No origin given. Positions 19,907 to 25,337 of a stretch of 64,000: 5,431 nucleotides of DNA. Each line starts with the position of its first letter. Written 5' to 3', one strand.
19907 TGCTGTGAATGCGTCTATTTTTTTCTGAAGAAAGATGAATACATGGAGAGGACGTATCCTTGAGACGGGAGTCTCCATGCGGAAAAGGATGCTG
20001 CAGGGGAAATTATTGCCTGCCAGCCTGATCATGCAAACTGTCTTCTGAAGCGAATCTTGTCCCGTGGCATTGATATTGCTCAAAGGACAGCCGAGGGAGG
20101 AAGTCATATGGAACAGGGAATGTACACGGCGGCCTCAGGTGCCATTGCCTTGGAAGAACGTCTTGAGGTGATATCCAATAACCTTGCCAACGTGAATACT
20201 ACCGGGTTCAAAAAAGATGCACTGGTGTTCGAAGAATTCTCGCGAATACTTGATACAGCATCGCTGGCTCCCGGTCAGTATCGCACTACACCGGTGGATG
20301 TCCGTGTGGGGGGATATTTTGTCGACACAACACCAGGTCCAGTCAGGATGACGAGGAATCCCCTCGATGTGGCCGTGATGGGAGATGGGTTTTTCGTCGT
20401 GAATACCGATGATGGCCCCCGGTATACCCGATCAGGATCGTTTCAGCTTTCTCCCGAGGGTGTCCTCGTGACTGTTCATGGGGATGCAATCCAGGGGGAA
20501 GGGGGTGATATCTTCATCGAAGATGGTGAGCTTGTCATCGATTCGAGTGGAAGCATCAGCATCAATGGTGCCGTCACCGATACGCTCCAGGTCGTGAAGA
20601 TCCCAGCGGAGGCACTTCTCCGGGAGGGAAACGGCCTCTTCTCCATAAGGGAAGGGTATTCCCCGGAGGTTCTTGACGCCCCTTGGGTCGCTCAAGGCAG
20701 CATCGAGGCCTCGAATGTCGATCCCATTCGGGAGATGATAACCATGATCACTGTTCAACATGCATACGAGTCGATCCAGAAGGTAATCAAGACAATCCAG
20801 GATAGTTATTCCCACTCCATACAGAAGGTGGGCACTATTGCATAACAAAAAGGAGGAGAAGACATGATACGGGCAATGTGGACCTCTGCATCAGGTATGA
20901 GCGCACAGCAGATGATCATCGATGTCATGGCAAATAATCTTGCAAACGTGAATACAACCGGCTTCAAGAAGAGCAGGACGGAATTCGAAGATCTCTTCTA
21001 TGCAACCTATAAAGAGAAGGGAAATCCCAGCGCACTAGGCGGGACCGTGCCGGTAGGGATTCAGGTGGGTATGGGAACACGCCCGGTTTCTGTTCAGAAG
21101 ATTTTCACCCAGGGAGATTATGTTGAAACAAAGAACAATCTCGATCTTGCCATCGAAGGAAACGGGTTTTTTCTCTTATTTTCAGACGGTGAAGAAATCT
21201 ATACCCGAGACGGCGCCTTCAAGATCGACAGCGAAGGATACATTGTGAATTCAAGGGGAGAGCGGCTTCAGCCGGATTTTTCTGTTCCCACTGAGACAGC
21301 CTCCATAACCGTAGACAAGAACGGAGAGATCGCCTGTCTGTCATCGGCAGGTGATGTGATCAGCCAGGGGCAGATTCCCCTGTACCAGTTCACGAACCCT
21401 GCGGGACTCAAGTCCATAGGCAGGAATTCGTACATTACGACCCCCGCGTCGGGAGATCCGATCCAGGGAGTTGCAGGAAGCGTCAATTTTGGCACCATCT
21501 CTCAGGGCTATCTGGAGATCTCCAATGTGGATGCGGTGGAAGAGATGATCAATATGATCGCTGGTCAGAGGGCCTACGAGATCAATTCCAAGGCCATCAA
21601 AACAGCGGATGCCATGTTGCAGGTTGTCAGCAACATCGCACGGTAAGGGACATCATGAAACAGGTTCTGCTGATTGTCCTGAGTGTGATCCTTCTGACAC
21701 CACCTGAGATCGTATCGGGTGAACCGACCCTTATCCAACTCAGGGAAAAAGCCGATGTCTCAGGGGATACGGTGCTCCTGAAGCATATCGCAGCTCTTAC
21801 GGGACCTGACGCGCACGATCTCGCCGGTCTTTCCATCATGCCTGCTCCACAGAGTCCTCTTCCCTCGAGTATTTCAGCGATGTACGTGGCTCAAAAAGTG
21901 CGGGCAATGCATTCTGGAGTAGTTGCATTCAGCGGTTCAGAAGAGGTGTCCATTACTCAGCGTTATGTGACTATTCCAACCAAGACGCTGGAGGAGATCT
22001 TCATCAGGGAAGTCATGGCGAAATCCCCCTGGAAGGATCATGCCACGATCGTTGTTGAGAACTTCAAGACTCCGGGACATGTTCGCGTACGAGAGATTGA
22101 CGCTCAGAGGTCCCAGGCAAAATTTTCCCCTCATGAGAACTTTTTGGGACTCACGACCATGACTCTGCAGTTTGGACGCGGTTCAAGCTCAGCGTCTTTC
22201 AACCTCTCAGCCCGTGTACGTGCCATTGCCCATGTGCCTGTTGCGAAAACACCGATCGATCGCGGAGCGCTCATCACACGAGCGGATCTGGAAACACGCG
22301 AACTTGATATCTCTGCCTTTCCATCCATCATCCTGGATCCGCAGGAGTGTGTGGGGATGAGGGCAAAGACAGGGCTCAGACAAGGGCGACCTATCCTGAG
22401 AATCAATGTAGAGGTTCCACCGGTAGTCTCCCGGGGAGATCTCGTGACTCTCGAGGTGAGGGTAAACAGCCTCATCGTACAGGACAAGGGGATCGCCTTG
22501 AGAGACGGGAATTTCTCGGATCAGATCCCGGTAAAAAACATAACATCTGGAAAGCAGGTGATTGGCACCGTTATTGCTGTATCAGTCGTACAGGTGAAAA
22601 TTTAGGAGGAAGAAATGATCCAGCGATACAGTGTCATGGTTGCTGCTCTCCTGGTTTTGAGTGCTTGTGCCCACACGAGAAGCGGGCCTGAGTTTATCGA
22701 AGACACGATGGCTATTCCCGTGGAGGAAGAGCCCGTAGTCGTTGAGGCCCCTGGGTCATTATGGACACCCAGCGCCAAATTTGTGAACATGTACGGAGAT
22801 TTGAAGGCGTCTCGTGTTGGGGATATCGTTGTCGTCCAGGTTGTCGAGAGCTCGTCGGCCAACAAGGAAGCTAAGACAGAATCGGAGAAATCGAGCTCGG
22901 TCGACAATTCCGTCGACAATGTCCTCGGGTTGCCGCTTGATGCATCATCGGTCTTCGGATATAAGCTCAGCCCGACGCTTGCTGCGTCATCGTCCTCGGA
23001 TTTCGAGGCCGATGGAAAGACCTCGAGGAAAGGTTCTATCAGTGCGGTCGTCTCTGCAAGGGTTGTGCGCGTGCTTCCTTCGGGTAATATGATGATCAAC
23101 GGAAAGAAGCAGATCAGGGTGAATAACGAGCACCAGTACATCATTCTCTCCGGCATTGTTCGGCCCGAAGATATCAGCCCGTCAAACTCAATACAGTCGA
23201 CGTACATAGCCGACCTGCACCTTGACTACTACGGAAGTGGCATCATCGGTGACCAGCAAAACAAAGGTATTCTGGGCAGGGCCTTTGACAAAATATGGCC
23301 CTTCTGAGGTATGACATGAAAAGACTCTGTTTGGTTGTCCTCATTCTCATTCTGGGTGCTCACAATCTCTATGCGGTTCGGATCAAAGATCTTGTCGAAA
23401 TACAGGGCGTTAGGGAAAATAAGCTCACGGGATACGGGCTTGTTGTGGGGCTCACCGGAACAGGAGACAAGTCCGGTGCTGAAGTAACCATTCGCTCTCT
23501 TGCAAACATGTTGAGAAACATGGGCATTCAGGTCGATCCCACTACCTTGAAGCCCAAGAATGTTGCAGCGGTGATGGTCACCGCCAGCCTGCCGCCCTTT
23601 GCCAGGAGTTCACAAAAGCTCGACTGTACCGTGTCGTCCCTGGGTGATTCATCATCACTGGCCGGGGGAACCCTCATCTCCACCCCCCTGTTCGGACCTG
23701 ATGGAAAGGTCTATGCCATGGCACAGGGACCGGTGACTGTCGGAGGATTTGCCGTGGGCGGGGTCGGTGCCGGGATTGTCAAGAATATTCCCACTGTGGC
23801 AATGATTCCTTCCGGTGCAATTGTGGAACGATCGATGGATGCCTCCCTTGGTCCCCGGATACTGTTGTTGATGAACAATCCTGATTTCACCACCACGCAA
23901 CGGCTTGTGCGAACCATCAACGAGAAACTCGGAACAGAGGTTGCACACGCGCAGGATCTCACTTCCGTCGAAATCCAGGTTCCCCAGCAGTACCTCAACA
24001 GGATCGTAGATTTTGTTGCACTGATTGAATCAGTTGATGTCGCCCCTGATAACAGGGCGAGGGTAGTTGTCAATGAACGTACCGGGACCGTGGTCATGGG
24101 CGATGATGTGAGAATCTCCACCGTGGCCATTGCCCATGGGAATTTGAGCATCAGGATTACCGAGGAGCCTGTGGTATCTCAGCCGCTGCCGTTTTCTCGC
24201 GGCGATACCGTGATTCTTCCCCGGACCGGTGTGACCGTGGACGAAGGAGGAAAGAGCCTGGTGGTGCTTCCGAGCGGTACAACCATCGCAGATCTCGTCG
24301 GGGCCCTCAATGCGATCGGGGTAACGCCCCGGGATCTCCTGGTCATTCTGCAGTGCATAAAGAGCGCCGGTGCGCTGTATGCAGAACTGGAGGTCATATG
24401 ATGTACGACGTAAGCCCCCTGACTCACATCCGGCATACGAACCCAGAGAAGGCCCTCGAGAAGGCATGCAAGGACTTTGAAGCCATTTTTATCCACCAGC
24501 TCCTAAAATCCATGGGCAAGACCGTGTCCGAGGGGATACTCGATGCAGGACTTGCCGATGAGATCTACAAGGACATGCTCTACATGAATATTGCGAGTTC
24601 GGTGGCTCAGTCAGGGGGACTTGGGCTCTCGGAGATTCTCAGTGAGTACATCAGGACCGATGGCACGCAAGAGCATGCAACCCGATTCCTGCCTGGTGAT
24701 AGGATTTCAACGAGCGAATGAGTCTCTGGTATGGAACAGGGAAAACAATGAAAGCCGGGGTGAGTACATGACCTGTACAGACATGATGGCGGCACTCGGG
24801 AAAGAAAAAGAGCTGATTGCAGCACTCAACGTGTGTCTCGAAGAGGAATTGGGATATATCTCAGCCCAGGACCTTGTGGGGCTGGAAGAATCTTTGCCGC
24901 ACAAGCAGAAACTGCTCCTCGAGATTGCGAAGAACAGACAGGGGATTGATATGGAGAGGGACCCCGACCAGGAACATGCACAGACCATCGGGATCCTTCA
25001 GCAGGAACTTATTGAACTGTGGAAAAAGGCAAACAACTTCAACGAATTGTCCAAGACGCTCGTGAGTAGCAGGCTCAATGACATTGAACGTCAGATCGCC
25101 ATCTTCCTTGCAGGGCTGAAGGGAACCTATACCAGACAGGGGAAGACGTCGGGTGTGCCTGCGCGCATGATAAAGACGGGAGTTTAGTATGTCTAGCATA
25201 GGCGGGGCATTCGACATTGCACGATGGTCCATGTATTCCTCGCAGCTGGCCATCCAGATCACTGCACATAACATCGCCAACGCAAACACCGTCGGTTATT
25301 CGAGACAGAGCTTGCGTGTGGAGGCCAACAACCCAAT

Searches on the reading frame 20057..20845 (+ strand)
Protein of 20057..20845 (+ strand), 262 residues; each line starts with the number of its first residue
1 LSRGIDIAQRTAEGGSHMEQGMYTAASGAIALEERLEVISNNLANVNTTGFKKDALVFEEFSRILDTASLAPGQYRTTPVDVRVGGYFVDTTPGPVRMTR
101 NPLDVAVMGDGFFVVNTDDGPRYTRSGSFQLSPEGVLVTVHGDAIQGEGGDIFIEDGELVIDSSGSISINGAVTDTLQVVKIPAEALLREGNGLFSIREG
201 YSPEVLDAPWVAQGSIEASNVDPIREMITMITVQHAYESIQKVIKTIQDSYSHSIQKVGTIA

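Call 41: search_protein_families(library=pfam, proteins=[window:20057-20845:+], max_evalue=0.00001)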
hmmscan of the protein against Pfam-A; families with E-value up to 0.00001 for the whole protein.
window:20057-20845:+ (262 aa): 3 families
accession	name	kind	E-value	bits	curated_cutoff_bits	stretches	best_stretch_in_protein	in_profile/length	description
PF06429.18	Flg_bbr_C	-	1.1e-13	50.8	23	1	212-250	1-39/46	Flagellar basal body rod FlgEFG protein C-terminal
PF00460.25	Flg_bb_rod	-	8.2e-13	48.5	20.7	1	22-52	1-31/31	Flagella basal body rod protein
PF22692.1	LlgE_F_G_D1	-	4.9e-12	46.3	27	1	106-168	1-63/64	Flagellar hook protein FlgE/F/G D1 domain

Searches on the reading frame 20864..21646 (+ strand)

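Call 41: search_protein_families(library=pfam, proteins=[window:20864-21646:+], max_evalue=0.00001)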
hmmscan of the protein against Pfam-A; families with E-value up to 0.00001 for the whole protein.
window:20864-21646:+ (260 aa): 3 families
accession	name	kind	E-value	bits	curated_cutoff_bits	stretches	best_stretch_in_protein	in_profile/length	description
PF06429.18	Flg_bbr_C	-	1.3e-21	76.2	23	1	214-258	2-46/46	Flagellar basal body rod FlgEFG protein C-terminal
PF22692.1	LlgE_F_G_D1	-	8e-20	71.2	27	1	96-156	1-62/64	Flagellar hook protein FlgE/F/G D1 domain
PF00460.25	Flg_bb_rod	-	3.1e-10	40.2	20.7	1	7-35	3-31/31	Flagella basal body rod protein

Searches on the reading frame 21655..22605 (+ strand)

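Call 41: search_protein_families(library=pfam, proteins=[window:21655-22605:+], max_evalue=0.00001)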
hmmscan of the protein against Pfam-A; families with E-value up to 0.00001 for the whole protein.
window:21655-22605:+ (316 aa): 2 families
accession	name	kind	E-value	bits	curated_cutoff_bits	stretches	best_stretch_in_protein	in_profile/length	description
PF13144.11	ChapFlgA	-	1.7e-27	96.3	23.8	1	193-314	2-122/122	Chaperone for flagella basal body P-ring formation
PF08666.17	SAF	-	2.4e-06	28.4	21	0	194-248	3-58/63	SAF domain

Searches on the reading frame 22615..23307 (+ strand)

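Call 41: search_protein_families(library=pfam, proteins=[window:22615-23307:+], max_evalue=0.00001)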
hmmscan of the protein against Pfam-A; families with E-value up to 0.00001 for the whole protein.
window:22615-23307:+ (230 aa): 1 family
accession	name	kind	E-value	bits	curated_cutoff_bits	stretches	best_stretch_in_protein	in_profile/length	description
PF02107.21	FlgH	-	3e-57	193.4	27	1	45-229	3-172/172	Flagellar L-ring protein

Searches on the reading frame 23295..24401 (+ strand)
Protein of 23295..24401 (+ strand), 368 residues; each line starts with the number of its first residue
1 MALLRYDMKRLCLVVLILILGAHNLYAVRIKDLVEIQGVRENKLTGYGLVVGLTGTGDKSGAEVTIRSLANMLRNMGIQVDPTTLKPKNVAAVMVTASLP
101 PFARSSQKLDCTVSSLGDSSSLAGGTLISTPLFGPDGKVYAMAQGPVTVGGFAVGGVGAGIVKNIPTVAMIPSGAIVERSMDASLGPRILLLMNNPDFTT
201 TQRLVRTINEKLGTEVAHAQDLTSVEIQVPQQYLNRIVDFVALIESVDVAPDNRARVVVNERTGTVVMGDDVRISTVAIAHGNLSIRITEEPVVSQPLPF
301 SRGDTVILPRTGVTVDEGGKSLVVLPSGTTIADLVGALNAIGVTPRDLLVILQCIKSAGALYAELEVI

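Call 42: search_protein_families(library=pfam, proteins=[window:23295-24401:+], max_evalue=0.00001)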
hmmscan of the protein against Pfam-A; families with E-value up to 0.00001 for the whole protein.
window:23295-24401:+ (368 aa): 1 family
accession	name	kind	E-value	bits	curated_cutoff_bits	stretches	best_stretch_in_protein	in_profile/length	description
PF02119.21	FlgI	-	5.1e-135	450.2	25.3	1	29-367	1-343/343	Flagellar P-ring protein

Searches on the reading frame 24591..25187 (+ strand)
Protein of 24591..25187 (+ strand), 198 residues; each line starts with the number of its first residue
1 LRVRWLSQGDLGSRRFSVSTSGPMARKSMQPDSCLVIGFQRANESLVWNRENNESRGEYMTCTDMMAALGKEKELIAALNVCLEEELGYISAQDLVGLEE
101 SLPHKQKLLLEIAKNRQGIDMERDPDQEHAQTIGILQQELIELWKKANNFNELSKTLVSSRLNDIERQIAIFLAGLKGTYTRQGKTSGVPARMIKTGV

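Call 42: search_protein_families(library=pfam, proteins=[window:24591-25187:+], max_evalue=0.00001)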
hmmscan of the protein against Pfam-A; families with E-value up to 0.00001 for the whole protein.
window:24591-25187:+ (198 aa): 1 family
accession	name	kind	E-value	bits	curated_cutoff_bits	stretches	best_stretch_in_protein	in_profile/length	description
PF05130.17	FlgN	-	2.3e-08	35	30.5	1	61-187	2-146/147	FlgN protein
